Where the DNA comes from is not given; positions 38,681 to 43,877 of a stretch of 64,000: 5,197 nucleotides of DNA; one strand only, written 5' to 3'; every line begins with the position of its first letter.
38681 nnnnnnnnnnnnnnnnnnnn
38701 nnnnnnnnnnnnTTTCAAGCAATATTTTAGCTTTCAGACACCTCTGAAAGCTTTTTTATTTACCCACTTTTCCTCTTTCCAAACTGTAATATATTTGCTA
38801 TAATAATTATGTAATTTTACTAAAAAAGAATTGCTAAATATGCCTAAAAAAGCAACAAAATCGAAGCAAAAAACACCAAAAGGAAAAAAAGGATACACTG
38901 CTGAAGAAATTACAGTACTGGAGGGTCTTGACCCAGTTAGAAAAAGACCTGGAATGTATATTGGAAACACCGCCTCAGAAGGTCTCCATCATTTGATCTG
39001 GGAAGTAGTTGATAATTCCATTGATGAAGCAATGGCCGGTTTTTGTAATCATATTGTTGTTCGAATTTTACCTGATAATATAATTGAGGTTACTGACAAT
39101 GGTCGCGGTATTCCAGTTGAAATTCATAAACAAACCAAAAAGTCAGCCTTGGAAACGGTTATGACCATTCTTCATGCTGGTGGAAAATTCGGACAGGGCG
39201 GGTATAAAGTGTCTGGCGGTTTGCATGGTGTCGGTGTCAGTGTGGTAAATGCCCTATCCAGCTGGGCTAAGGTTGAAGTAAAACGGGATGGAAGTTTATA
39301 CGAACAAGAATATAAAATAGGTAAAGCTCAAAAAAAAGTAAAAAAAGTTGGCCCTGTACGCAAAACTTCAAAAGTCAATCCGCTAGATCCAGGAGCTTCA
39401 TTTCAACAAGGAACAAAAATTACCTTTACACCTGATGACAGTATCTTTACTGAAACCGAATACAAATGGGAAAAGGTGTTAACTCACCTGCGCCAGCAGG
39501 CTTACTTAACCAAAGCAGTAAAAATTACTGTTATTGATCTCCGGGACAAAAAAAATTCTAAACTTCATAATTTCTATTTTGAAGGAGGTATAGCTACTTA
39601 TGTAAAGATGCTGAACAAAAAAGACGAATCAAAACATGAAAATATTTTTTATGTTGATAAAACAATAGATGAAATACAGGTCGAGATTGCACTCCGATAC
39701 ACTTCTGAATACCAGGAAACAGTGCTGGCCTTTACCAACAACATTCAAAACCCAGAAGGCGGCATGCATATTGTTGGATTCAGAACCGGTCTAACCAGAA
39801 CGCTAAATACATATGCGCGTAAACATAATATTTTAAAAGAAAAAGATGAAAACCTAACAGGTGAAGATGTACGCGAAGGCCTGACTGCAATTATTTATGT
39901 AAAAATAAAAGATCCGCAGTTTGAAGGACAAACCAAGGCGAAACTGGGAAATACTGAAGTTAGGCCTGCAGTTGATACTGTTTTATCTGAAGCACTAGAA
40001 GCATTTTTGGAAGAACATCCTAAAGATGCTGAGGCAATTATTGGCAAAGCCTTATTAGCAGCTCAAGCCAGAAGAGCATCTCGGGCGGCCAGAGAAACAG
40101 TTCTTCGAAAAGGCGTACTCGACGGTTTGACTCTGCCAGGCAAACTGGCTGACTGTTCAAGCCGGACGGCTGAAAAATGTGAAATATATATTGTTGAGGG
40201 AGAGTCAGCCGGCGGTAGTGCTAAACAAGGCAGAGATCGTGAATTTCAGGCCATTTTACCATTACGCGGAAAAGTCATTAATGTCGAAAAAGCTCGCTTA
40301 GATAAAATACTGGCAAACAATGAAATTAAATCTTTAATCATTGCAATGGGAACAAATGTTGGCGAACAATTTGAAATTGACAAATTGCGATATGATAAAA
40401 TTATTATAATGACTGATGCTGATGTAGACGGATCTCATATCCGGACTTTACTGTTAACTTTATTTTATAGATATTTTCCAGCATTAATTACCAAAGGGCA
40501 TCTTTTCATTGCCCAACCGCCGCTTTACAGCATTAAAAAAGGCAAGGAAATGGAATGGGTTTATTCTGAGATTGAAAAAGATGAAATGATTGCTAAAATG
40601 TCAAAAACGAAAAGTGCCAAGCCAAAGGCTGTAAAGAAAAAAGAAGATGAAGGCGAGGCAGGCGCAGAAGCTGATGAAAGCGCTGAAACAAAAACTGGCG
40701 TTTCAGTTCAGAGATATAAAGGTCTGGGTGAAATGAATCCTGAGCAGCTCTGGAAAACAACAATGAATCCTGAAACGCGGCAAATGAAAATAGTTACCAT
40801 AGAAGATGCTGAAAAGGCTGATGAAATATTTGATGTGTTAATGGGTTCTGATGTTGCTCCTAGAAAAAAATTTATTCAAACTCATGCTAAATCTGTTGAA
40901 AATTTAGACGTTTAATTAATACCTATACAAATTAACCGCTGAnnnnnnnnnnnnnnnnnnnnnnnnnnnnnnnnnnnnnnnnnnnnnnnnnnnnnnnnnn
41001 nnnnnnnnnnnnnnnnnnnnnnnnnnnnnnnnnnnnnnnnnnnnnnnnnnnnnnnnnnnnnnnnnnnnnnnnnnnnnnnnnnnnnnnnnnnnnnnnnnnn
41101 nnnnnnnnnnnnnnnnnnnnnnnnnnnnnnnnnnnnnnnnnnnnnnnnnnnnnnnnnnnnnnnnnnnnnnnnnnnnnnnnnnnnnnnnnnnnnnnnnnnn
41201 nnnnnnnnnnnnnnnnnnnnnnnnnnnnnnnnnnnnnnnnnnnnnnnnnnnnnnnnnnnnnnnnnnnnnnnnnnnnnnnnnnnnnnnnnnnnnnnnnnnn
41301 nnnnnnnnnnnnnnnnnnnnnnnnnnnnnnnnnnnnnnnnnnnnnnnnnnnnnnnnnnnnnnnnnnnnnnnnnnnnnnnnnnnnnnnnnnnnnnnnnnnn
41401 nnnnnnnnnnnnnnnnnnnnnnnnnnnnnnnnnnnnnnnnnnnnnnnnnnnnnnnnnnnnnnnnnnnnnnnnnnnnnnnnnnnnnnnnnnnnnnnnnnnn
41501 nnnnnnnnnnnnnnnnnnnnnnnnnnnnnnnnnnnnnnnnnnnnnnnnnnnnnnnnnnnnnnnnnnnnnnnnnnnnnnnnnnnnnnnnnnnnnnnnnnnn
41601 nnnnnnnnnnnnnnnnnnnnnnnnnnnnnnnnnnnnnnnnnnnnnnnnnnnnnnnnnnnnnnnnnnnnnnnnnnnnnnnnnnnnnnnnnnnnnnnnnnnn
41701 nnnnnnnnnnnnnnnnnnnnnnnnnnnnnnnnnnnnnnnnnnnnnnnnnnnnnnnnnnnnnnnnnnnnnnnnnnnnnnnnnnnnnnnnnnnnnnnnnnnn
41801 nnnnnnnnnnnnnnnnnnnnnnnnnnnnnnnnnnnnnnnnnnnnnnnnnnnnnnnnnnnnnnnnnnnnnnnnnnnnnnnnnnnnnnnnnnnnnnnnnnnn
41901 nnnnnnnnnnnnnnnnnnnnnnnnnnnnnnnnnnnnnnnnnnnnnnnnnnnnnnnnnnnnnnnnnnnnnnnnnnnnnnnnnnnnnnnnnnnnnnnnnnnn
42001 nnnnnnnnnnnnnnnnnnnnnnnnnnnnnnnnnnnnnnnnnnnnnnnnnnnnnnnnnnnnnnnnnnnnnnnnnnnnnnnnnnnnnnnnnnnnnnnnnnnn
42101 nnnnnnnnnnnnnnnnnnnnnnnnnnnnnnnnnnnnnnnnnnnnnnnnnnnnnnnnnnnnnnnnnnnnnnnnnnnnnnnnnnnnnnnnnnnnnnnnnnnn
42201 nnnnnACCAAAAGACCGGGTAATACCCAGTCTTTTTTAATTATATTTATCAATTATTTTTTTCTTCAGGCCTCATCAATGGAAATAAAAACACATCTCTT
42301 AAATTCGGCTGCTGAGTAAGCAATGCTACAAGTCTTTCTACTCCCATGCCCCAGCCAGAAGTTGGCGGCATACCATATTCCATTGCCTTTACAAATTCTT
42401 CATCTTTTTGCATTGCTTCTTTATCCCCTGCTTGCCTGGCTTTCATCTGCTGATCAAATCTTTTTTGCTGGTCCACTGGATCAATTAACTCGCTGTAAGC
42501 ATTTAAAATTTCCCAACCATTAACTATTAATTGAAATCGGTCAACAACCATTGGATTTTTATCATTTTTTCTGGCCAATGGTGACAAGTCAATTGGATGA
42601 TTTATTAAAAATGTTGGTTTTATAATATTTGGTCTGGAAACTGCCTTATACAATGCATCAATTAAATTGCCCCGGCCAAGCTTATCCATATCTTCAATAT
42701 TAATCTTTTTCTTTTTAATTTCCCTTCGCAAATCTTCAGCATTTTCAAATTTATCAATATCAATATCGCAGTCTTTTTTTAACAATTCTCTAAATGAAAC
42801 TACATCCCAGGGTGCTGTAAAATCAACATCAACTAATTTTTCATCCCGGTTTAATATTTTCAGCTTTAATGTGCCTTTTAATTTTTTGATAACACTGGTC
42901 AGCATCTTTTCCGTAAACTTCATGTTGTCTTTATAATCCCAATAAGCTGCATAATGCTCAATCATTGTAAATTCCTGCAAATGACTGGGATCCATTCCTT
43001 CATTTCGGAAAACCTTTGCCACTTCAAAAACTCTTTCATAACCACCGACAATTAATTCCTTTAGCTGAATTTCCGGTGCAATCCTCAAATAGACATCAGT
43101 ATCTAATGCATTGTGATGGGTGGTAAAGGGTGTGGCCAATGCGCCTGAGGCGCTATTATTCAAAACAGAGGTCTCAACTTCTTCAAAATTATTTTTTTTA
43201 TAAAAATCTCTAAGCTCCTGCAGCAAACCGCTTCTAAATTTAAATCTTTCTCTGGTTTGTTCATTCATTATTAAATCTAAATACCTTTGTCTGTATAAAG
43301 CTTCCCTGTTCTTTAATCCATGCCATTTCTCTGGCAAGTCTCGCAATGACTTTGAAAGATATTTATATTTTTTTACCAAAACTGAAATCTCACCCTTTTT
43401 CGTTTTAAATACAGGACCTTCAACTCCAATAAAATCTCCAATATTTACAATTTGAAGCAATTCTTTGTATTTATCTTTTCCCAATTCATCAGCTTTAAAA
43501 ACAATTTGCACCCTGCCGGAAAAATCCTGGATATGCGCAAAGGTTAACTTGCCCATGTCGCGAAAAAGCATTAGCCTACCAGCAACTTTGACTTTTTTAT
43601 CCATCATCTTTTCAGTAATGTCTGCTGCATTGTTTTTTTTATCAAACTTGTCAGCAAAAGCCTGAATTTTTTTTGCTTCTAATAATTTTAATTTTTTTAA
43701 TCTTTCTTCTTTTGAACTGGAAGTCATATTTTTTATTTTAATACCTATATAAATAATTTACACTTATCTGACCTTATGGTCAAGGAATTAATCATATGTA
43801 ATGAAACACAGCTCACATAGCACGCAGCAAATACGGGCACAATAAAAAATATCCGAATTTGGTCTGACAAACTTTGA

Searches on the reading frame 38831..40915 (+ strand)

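Call 54: search_protein_families(library=pfam, proteins=[window:38831-40915:+], max_evalue=0.0001)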
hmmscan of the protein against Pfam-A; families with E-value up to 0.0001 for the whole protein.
window:38831-40915:+ (694 aa): 4 families
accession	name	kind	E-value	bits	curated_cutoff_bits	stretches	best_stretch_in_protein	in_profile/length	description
PF00204.31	DNA_gyraseB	-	1.8e-61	207.1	27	1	253-422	1-172/173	DNA gyrase B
PF00986.26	DNA_gyraseB_C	-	2.2e-30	105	29.8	1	622-683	2-63/63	DNA gyrase B subunit, carboxyl terminus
PF01751.28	Toprim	-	2.6e-20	72.8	23.1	1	451-562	1-95/96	Toprim domain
PF02518.31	HATPase_c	-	2.8e-16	60.4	26.4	1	49-202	3-108/111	Histidine kinase-, DNA gyrase B-, and HSP90-like ATPase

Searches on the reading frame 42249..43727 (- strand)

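Call 54: search_protein_families(library=pfam, proteins=[window:42249-43727:-], max_evalue=0.0001)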
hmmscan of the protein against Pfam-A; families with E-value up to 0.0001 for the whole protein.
window:42249-43727:- (492 aa): 3 families
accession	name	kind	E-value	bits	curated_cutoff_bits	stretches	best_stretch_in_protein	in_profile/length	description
PF00152.25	tRNA-synt_2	-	1.6e-80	270.9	25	1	141-485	2-307/308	tRNA synthetases class II (D, K and N)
PF01336.31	tRNA_anti-codon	-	1.4e-14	54.2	27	1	46-122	1-73/75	OB-fold nucleic acid binding domain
PF01409.25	tRNA-synt_2d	-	3.1e-07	30.6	19.8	0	232-290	104-161/246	tRNA synthetases class II core domain (F)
